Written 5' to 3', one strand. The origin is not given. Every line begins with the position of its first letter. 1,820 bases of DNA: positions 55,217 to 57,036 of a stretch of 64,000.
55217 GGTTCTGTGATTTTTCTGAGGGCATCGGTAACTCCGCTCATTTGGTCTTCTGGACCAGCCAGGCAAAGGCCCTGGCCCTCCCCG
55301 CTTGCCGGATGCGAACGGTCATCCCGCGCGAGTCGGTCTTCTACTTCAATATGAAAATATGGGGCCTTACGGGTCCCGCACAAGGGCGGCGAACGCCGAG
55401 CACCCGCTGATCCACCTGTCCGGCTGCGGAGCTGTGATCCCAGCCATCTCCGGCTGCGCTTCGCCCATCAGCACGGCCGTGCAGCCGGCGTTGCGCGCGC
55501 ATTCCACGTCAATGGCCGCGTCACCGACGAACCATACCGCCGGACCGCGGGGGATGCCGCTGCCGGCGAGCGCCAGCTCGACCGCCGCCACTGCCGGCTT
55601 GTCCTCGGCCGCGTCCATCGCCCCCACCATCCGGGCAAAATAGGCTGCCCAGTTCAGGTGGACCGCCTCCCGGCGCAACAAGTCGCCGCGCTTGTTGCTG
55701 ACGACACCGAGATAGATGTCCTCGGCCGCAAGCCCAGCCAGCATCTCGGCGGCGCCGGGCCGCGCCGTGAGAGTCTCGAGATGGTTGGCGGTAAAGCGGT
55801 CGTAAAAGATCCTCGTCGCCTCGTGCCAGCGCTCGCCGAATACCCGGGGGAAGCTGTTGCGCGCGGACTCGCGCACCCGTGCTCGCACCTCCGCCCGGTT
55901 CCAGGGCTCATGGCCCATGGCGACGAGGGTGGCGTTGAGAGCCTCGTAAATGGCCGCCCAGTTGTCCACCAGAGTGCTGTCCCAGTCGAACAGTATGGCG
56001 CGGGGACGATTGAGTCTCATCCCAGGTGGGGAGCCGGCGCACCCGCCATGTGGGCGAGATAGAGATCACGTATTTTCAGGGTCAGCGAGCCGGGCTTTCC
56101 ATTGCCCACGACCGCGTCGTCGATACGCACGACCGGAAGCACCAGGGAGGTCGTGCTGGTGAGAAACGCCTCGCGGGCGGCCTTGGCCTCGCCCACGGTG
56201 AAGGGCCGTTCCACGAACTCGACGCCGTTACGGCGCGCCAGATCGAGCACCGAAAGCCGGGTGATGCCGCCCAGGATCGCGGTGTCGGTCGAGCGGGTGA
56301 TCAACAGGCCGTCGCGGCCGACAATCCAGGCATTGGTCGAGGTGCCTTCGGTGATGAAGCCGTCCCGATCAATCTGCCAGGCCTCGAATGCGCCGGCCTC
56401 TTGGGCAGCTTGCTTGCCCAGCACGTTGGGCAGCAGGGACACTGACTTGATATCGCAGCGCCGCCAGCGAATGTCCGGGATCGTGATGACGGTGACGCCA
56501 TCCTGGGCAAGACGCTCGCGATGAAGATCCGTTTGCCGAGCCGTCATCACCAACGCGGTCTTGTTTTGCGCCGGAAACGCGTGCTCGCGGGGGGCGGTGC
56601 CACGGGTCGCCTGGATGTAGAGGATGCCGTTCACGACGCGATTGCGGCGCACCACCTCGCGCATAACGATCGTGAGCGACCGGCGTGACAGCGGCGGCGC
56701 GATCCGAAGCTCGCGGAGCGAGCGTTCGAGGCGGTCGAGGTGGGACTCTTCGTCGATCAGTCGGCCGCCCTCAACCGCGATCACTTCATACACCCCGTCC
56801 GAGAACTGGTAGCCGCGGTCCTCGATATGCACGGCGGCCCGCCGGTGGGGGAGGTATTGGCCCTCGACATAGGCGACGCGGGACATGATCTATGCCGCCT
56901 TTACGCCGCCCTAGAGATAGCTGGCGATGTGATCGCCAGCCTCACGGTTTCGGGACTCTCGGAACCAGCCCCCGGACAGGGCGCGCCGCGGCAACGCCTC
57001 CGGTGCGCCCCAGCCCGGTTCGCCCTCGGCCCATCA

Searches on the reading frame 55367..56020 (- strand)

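Call 58: search_protein_families(library=pfam, proteins=[window:55367-56020:-], max_evalue=0.0001)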
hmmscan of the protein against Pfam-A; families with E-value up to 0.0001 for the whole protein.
window:55367-56020:- (217 aa): 4 families
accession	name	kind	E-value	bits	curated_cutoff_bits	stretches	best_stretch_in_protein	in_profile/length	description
PF13419.12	HAD_2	-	7.1e-29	101.6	23.8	1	9-183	1-176/178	Haloacid dehalogenase-like hydrolase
PF00702.32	Hydrolase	-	9e-15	56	26.4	1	7-179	2-191/191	haloacid dehalogenase-like hydrolase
PF12710.13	HAD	-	4.9e-08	34.1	27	1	9-176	1-189/189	haloacid dehalogenase-like hydrolase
PF13242.12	Hydrolase_like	-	1.4e-06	28.5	22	1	141-193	4-58/75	HAD-hyrolase-like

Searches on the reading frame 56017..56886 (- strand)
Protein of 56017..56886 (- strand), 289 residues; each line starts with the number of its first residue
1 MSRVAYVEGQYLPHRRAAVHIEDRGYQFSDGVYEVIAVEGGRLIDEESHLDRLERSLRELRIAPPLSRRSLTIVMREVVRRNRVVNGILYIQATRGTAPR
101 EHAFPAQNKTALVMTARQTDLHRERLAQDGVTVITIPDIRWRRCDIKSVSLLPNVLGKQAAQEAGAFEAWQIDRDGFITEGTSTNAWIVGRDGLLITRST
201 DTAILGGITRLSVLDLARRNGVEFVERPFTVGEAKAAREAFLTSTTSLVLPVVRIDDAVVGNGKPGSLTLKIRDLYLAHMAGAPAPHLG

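Call 58: search_protein_families(library=pfam, proteins=[window:56017-56886:-], max_evalue=0.0001)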
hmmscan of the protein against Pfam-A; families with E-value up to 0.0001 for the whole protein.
window:56017-56886:- (289 aa): 1 family
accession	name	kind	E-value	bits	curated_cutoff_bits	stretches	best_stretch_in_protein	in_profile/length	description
PF01063.24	Aminotran_4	-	1.6e-44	152.9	28.5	1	31-255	1-223/223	Amino-transferase class IV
